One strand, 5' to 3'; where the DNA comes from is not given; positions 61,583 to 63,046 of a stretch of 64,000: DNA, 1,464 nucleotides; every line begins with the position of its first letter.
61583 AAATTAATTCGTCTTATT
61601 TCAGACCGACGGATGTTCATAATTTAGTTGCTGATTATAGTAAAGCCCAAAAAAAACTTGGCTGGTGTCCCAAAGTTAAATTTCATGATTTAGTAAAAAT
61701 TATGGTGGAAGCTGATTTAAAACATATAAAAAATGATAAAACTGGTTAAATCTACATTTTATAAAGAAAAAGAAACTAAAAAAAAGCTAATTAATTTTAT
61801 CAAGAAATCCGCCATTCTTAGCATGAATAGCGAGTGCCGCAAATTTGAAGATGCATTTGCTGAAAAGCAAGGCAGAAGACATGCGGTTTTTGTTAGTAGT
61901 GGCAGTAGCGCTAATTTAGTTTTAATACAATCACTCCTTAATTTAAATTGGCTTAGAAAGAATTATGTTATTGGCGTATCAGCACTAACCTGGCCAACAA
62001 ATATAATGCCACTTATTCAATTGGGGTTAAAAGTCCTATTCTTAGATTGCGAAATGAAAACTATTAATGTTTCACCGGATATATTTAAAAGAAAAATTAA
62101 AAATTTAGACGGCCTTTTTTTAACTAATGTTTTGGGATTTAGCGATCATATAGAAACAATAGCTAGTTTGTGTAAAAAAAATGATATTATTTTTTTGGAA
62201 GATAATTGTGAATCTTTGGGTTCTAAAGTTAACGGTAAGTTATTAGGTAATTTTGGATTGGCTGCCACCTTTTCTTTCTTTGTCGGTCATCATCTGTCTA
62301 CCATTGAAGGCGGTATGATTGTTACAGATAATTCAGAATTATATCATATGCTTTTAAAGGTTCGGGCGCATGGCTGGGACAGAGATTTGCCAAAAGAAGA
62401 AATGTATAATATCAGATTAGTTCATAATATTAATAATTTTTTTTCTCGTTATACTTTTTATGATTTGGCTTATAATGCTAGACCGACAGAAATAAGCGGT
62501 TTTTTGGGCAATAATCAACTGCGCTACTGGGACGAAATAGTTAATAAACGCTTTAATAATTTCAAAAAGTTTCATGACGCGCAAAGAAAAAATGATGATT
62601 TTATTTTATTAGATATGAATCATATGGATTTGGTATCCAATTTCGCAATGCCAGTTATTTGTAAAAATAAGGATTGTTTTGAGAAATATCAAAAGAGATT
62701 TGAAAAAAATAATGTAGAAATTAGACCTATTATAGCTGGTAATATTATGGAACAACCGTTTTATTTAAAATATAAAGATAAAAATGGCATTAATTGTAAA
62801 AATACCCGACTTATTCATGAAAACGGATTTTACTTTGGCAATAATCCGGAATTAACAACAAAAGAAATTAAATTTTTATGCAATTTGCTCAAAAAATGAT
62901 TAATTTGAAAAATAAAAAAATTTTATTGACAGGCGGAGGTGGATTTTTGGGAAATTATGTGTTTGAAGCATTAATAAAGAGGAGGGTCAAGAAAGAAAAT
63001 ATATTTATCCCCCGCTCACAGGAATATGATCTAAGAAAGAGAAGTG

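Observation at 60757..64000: Gmd + ColD-like 3-dehydratase (His-for-Lys) + Fcl/ColC-like reductase + GT11-like transferase: candidate GDP-3,6-dideoxyhexose (colitose-type) pathway and its transferase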

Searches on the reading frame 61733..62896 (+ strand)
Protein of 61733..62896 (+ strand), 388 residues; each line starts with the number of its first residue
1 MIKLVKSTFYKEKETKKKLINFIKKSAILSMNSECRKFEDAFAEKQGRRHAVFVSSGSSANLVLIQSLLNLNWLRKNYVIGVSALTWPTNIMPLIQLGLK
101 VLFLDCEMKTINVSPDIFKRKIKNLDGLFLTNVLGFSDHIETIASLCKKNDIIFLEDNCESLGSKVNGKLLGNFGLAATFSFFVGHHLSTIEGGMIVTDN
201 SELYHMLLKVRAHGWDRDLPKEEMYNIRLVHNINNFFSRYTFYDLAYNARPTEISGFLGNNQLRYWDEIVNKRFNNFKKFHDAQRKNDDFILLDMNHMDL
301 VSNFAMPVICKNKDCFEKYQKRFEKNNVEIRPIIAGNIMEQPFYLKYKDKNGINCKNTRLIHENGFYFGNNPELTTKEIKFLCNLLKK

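Call 3: search_protein_families(library=ncbifam, proteins=[window:61733-62896:+], max_evalue=0.001)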
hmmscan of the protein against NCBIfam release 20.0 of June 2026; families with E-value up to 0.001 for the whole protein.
window:61733-62896:+ (388 aa): 7 families
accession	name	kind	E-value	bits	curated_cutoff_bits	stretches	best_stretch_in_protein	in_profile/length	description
NF011936.0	PRK15407.1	equivalog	1.4e-56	192.1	423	1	28-387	60-433/440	lipopolysaccharide biosynthesis protein RfbH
TIGR03588.1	PseC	equivalog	8.1e-35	120.4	423.5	1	18-322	15-319/380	UDP-4-amino-4,6-dideoxy-N-acetyl-beta-L-altrosamine transaminase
TIGR04181.1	NHT_00031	hypoth_equivalog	9e-29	100.4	420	1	13-352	10-343/359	LegC family aminotransferase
NF008658.2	PRK11658.1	equivalog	3.9e-20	71.9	631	1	24-218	24-214/379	UDP-4-amino-4-deoxy-L-arabinose aminotransferase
NF008687.0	PRK11706.1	equivalog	1.3e-16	60.4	375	1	25-289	23-272/375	dTDP-4-amino-4,6-dideoxygalactose transaminase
TIGR04427.1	PLP_DesI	equivalog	6.8e-15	55.1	650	1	35-218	54-232/390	dTDP-4-dehydro-6-deoxyglucose aminotransferase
TIGR02379.1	ECA_wecE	subfamily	2.3e-12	46.4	434.85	1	86-295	80-279/376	dTDP-4-amino-4,6-dideoxy-D-glucose transaminase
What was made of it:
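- On E1 (DdhC/RfbH) CDP-hexose 3-dehydrase: RfbH model 192 bits against a cutoff of 423 (call 3).
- The best NCBIfam hit is the RfbH model (192 bits; call 3).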

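Call 4: search_protein_families(library=pfam, proteins=[window:61733-62896:+], max_evalue=0.001)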
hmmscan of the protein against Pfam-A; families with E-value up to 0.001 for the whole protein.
window:61733-62896:+ (388 aa): 2 families
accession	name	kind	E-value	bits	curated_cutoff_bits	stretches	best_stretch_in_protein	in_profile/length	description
PF01041.23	DegT_DnrJ_EryC1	-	2.8e-54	185.1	19.8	1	13-385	4-358/360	DegT/DnrJ/EryC1/StrS aminotransferase family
PF00266.25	Aminotran_5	-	0.00081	18.9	21.5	0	46-164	59-182/371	Aminotransferase class-V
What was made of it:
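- On ColD-type GDP-4-keto-6-deoxymannose 3-dehydratase: PF01041 185 bits (call 4).
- It belongs to Pfam DegT_DnrJ_EryC1 (call 4).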

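Call 6: search_solved_structures(query=window:61733-62896:+, max_evalue=1e-10, show_alignments=3)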
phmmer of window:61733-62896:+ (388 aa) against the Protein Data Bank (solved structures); distinct sequences matched with E-value up to 1e-10: 33.
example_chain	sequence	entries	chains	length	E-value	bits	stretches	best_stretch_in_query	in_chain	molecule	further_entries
2gms_A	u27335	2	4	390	7e-64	219.4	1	16-387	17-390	Putative pyridoxamine 5-phosphate-dependent dehydrase, Wbdk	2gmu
3b8x_A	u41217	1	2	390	8e-63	215.9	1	16-387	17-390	Pyridoxamine 5-phosphate-dependent dehydrase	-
2r0t_A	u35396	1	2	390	1.3e-62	215.2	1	16-387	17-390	Pyridoxamine 5-phosphate-dependent dehydrase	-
3gr9_A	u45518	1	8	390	1.7e-62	214.8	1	16-387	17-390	ColD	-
3bcx_A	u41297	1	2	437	4.8e-35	124.5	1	37-383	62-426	CDP-6-deoxy-L-threo-D-glycero-4-hexulose-3-dehydrase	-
3bb8_A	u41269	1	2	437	8.6e-34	120.3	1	37-383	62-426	CDP-4-keto-6-deoxy-D-glucose-3-dehydrase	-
9wvy_A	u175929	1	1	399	1.3e-30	109.9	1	24-273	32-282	Putative NDP-4-keto-6-deoxyglucose-3-dehydratase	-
2fn6_A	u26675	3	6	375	1.3e-20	76.9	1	12-227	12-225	AMINOTRANSFERASE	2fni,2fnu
1o61_A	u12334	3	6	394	1.2e-18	70.5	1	23-204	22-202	aminotransferase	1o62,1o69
4ztc_A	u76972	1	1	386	1.4e-18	70.2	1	23-204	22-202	Aminotransferase homolog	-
5u1z_A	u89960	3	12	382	1.6e-18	70.1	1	24-388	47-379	Putative aminotransferase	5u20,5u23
5u21_A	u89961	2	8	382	1.8e-18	69.9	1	24-388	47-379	Putative aminotransferase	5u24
7b0m_AAA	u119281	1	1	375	3.5e-17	65.7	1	19-202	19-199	Sugar aminotransferase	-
9bgp_A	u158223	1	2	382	1.2e-16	63.9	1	27-221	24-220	aminotransferase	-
9bgr_A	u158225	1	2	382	1.6e-16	63.5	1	27-221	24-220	aminotransferase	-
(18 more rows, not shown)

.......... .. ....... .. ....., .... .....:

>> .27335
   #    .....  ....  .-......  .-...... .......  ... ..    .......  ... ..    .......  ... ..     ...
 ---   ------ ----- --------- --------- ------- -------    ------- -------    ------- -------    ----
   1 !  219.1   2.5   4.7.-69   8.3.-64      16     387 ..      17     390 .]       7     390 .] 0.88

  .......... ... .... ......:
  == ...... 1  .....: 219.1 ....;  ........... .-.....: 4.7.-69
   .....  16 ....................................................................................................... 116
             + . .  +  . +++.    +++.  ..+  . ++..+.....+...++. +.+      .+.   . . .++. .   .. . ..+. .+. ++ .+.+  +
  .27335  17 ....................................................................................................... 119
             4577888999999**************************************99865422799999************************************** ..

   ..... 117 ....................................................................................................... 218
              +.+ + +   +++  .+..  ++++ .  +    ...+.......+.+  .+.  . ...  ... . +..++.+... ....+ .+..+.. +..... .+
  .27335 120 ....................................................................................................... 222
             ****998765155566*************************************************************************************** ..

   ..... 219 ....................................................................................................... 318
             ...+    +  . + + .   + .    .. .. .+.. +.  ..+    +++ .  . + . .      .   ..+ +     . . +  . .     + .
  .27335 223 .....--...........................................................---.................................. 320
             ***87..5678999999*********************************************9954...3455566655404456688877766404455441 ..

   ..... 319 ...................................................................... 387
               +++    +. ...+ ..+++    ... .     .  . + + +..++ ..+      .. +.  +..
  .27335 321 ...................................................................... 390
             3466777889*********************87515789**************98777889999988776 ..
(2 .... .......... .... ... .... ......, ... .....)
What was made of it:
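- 61733..62899 (+): ColD-type PMP-dependent GDP-4-keto-6-deoxymannose 3-dehydratase (388 aa). His186 (codon 62288-62290) replaces the Schiff-base Lys. The motif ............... lies at 62270-62314. Best solved relative is E. coli ColD 2gms (E 7e-64, 219 bits), against E1 at 124 bits and aminotransferases at 77 bits or less (call 6).
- On ColD-type GDP-4-keto-6-deoxymannose 3-dehydratase: ColD is the nearest characterised protein (219 bits against 124 for E1; call 6).
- Checked: DegT protein: PF01041, E 2.8e-54 (call 4); ColD structure 2gms, E 7e-64 (call 6).
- The protein is 388 aa, like ColD, whereas E1 is 437 aa (call 6).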

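Call 12: find_encoding_contigs(protein=window:61733-62896:+, flank=10000, max_places=6)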
Protein window:61733-62896:+ (388 aa): 2 contigs read that carry it; 2 places shown.
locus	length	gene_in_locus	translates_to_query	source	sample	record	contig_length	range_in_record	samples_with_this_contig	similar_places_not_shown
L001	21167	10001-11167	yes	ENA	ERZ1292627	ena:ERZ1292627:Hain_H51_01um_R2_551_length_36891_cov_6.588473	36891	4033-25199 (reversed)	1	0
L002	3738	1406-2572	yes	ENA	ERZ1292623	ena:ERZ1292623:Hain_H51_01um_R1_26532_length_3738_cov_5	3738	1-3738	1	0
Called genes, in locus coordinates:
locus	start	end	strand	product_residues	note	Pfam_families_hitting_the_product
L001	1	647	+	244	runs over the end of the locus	PF04989:RMNT_CmcI, PF13578:Methyltransf_24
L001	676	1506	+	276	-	PF00535:Glycos_transf_2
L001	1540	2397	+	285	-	PF00535:Glycos_transf_2, PF13641:Glyco_tranf_2_3 (weak)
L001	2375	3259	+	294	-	PF00535:Glycos_transf_2, PF13641:Glyco_tranf_2_3 (weak)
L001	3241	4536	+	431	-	PF08003:Methyltransf_9, PF05219:DREV (faint), PF13489:Methyltransf_23, PF13679:Methyltransf_32 (faint), PF08241:Methyltransf_11, PF08242:Methyltransf_12, PF13649:Methyltransf_25, PF13847:Methyltransf_31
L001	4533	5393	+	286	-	PF00535:Glycos_transf_2, PF13641:Glyco_tranf_2_3 (weak)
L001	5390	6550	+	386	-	PF00534:Glycos_transf_1, PF13692:Glyco_trans_1_4, PF13524:Glyco_trans_1_2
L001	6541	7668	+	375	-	PF13439:Glyco_transf_4, PF00534:Glycos_transf_1, PF13692:Glyco_trans_1_4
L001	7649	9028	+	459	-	PF04464:Glyphos_transf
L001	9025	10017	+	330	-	PF01370:Epimerase, PF04321:RmlD_sub_bind, PF16363:GDP_Man_Dehyd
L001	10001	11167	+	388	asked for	PF01041:DegT_DnrJ_EryC1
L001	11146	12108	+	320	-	PF01073:3Beta_HSD, PF01370:Epimerase, PF02719:Polysacc_synt_2 (faint), PF16363:GDP_Man_Dehyd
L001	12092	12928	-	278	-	PF01531:Glyco_transf_11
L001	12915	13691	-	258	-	PF00535:Glycos_transf_2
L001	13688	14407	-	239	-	PF02348:CTP_transf_3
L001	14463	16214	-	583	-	PF04055:Radical_SAM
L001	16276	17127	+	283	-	PF00106:adh_short, PF13561:adh_short_C2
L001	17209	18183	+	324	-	PF03102:NeuB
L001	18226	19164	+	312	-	PF13489:Methyltransf_23 (weak), PF08241:Methyltransf_11, PF08242:Methyltransf_12 (weak), PF13649:Methyltransf_25, PF13847:Methyltransf_31 (weak)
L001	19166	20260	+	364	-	-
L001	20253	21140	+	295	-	-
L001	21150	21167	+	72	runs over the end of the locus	-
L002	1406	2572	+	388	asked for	PF01041:DegT_DnrJ_EryC1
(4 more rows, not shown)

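Call 18: find_homologous_proteins(query=window:61733-62896:+, max_evalue=1e-20)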
Query window:61733-62896:+ (388 aa): 7984 proteins with E <= 1e-20 among 8000 candidates; the best 120 are listed.
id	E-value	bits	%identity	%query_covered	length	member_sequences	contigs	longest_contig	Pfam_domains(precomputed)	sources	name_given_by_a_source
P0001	6.8e-261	883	100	100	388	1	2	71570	PF01041.24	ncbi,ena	-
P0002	6.4e-227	771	85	100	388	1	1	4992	PF00266.26,PF01041.24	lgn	-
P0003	1.0e-223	760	85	100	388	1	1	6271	PF00266.26,PF01041.24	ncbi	-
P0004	4.3e-214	729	81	100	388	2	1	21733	PF01041.24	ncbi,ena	-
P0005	3.4e-170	584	67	100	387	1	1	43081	PF01041.24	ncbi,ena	-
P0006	1.6e-168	579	66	100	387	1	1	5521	PF01041.24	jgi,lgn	-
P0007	5.9e-168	577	65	99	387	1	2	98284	PF01041.24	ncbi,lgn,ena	-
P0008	2.9e-167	575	64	100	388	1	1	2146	PF01041.24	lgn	-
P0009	8.7e-166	570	64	100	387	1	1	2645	PF01041.24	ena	-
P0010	2.4e-165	568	66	100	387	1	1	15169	PF00266.26,PF01041.24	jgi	jgi:CDP-4-dehydro-6-deoxyglucose reductase, E1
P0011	5.1e-165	567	65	100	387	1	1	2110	PF00266.26,PF01041.24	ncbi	-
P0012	5.2e-165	567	67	100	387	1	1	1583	PF01041.24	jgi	-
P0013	6.1e-165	567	66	100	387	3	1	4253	PF01041.24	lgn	-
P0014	1.4e-163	562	63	100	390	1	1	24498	PF01041.24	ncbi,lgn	-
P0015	1.9e-163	562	66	100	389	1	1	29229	PF01041.24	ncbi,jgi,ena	-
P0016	5.9e-163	560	65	100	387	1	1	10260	PF01041.24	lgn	-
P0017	1.1e-162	559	64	100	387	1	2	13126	PF01041.24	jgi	jgi:CDP-6-deoxy-D-xylo-4-hexulose-3-dehydrase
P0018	1.6e-162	559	65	97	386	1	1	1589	PF01041.24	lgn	-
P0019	2.5e-162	558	64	100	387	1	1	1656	PF01041.24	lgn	-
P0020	3.9e-162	558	66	100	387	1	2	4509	PF01041.24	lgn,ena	-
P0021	7.2e-162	557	62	100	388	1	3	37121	PF01041.24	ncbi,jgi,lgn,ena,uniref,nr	ncbi:MAG: DegT/DnrJ/EryC1/StrS aminotransferase [Candidatus Doudnabacteria bacterium CG10_big_fil_re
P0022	1.2e-161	556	63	100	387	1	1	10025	PF00266.26,PF01041.24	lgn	-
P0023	1.8e-161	555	65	100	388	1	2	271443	PF01041.24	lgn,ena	-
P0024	3.3e-161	555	64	100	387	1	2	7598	PF01041.24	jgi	-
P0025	3.8e-161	554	62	100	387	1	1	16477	PF00266.26,PF01041.24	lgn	-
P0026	9.1e-161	553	63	100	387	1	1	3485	PF01041.24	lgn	-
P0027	9.7e-161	553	62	100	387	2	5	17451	PF01041.24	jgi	jgi:CDP-4-dehydro-6-deoxyglucose reductase, E1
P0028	1.3e-160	553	63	100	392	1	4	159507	PF01041.24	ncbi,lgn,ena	-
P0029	1.4e-160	553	64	100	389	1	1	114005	PF01041.24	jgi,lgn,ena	-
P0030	2.2e-160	552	64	100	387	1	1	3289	PF01041.24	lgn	-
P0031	2.4e-160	552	63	100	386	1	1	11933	PF01041.24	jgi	jgi:CDP-6-deoxy-D-xylo-4-hexulose-3-dehydrase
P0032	6.1e-160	550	64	100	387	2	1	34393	PF01041.24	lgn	-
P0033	7.0e-160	550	63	100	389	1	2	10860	PF01041.24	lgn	-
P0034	8.2e-160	550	61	100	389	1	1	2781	PF00266.26,PF01041.24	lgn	-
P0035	1.6e-159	549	64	100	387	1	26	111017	PF01041.24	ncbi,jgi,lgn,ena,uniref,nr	ncbi:MAG: DegT/DnrJ/EryC1/StrS aminotransferase [Microgenomates group bacterium GW2011_GWC1_38_12]|u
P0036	1.6e-159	549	64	97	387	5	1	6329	PF01041.24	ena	-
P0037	2.3e-159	549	63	100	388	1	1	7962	PF01041.24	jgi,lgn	-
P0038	4.3e-159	548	63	100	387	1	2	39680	PF01041.24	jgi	-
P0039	7.2e-159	547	61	100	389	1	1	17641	PF01041.24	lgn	-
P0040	7.9e-159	547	61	100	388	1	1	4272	PF00266.26,PF01053.27,PF01041.24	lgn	-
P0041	8.7e-159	547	61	99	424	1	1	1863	PF01041.24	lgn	-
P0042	1.3e-158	546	63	100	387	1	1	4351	PF01041.24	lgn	-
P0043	1.4e-158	546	63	100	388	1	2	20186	PF00266.26,PF01041.24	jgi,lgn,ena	-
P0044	1.6e-158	546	62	100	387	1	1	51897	PF01041.24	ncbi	-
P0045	1.7e-158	546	63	100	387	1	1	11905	PF01041.24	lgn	-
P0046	2.6e-158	545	60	100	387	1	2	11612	PF01041.24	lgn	-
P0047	3.9e-158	544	61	100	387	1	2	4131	PF01041.24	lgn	-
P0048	5.3e-158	544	61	99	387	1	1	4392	PF01041.24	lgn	-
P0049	6.2e-158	544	62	97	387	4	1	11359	PF01041.24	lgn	-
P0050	6.6e-158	544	61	100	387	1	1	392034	PF01041.24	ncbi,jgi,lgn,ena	ncbi:MAG: aminotransferase class V-fold PLP-dependent enzyme [Patescibacteria group bacterium]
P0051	9.7e-158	543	60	100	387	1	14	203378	PF01041.24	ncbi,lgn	-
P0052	1.0e-157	543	64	99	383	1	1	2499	PF01041.24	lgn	-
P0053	1.2e-157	543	61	100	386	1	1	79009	PF01041.24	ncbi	-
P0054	1.4e-157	543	61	100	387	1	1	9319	PF01041.24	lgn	-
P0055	1.4e-157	543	62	100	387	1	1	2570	PF01041.24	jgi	jgi:CDP-6-deoxy-D-xylo-4-hexulose-3-dehydrase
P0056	1.6e-157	542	62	100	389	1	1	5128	PF01041.24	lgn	-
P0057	1.6e-157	542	64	100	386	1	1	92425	PF01041.24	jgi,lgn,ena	-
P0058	1.9e-157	542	63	100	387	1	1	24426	PF00266.26,PF01041.24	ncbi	ncbi:MAG: aminotransferase class V-fold PLP-dependent enzyme [Patescibacteria group bacterium]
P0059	1.9e-157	542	60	100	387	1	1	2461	PF01041.24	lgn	-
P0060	2.1e-157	542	63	100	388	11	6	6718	PF01041.24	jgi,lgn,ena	-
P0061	2.2e-157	542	60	100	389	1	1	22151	PF01041.24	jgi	jgi:CDP-6-deoxy-D-xylo-4-hexulose-3-dehydrase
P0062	2.4e-157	542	61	100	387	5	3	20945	PF01041.24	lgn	-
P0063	2.8e-157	542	61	100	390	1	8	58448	PF01041.24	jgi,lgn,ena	-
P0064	3.0e-157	542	62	100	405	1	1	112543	PF01041.24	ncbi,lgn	-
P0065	3.0e-157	542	64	100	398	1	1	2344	PF00266.26,PF01041.24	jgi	jgi:CDP-4-dehydro-6-deoxyglucose reductase, E1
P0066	3.7e-157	541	61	100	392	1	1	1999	PF01041.24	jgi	-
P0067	5.7e-157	541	63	99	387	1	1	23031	PF01041.24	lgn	-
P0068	8.4e-157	540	61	100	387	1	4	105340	PF01041.24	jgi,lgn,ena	-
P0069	8.5e-157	540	61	99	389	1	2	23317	PF01041.24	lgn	-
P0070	9.4e-157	540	62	100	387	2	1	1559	PF01041.24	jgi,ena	-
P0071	9.9e-157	540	60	100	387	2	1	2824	PF01041.24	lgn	-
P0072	1.0e-156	540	61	100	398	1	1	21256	PF01041.24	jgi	jgi:CDP-6-deoxy-D-xylo-4-hexulose-3-dehydrase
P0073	1.3e-156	539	62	100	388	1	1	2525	PF01041.24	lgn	-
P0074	1.3e-156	539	61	100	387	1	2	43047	PF01041.24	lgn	-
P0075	1.3e-156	539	61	100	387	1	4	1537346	PF01041.24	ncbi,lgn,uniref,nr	ncbi:MAG: DegT/DnrJ/EryC1/StrS aminotransferase family protein [Minisyncoccus archaeiphilus]|uniref:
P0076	1.4e-156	539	61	100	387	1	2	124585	PF01041.24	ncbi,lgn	-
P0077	1.4e-156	539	60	100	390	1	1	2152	PF01041.24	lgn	-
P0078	1.5e-156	539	61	100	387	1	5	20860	PF01041.24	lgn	-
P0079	1.5e-156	539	61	100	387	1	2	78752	PF01041.24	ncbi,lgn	-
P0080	2.1e-156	539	62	100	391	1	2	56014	PF00266.26,PF01041.24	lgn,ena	-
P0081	3.4e-156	538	61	99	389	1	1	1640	PF01041.24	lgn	-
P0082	3.7e-156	538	63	100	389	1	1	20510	PF01041.24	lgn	-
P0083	3.9e-156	538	61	100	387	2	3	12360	PF01041.24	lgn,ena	-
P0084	4.6e-156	538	61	100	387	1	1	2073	PF01041.24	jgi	-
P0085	5.2e-156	537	61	100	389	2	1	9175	PF01041.24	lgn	-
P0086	5.2e-156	537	61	100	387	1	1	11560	PF01041.24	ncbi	ncbi:MAG: DegT/DnrJ/EryC1/StrS aminotransferase family protein [Patescibacteria group bacterium]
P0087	5.7e-156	537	61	100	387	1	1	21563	PF01041.24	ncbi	-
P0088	6.1e-156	537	59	100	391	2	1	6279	PF01041.24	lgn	-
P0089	6.3e-156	537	60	100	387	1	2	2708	PF01041.24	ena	-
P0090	6.4e-156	537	61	100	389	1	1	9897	PF01041.24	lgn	-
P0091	7.4e-156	537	60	100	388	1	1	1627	PF01041.24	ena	-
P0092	8.8e-156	537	63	100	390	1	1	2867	PF01041.24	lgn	-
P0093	1.2e-155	536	62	100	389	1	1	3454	PF01041.24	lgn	-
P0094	1.4e-155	536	62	99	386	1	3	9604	PF01041.24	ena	-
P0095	1.5e-155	536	64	99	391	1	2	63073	PF01041.24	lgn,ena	-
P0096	1.5e-155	536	61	99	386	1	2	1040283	PF01041.24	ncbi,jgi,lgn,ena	-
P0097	1.6e-155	536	63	100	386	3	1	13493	PF00266.26,PF01041.24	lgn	-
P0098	1.7e-155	536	61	100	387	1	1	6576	PF01041.24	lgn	-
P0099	2.5e-155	535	60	100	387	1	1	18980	PF01041.24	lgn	-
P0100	2.5e-155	535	61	100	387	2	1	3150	PF01041.24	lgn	-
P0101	2.6e-155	535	63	100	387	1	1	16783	PF01041.24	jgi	jgi:CDP-6-deoxy-D-xylo-4-hexulose-3-dehydrase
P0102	3.4e-155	535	61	100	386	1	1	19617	PF01041.24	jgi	jgi:CDP-6-deoxy-D-xylo-4-hexulose-3-dehydrase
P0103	3.4e-155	535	59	100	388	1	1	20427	PF01041.24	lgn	-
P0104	3.5e-155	535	59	100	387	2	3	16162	PF01041.24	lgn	-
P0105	3.7e-155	535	60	100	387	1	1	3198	PF01041.24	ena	-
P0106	3.8e-155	535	61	99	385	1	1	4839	PF01041.24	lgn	-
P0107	4.7e-155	534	59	100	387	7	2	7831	PF01041.24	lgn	-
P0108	5.8e-155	534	61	100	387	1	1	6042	PF01041.24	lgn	-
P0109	7.2e-155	534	60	100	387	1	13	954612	PF01041.24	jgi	jgi:CDP-6-deoxy-D-xylo-4-hexulose-3-dehydrase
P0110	7.7e-155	534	59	100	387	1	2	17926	PF01041.24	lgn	-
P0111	9.1e-155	533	61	100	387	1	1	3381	PF01041.24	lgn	-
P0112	1.1e-154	533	62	100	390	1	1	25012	PF01041.24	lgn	-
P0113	1.6e-154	533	60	100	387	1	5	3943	PF01041.24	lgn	-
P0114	1.9e-154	532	59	100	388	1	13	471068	PF00155.28,PF01041.24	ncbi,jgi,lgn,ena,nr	ncbi:DegT/DnrJ/EryC1/StrS aminotransferase family protein [Candidatus Peregrinibacteria bacterium]|j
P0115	2.1e-154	532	59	100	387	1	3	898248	PF01041.24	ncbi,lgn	ncbi:MAG TPA: DegT/DnrJ/EryC1/StrS family aminotransferase [Candidatus Saccharimonadales bacterium]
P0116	2.3e-154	532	60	100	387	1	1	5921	PF01041.24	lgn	-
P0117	2.5e-154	532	60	100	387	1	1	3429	PF01041.24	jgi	-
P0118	2.5e-154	532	62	99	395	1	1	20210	PF01041.24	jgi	-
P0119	2.5e-154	532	61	100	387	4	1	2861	PF01041.24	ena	-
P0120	2.8e-154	532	60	100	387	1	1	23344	PF01041.24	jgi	jgi:CDP-6-deoxy-D-xylo-4-hexulose-3-dehydrase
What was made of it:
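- NCBI names its relatives as aminotransferases (call 18). JGI names relatives 'CDP-6-deoxy-D-xylo-4-hexulose-3-dehydrase' (call 18).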
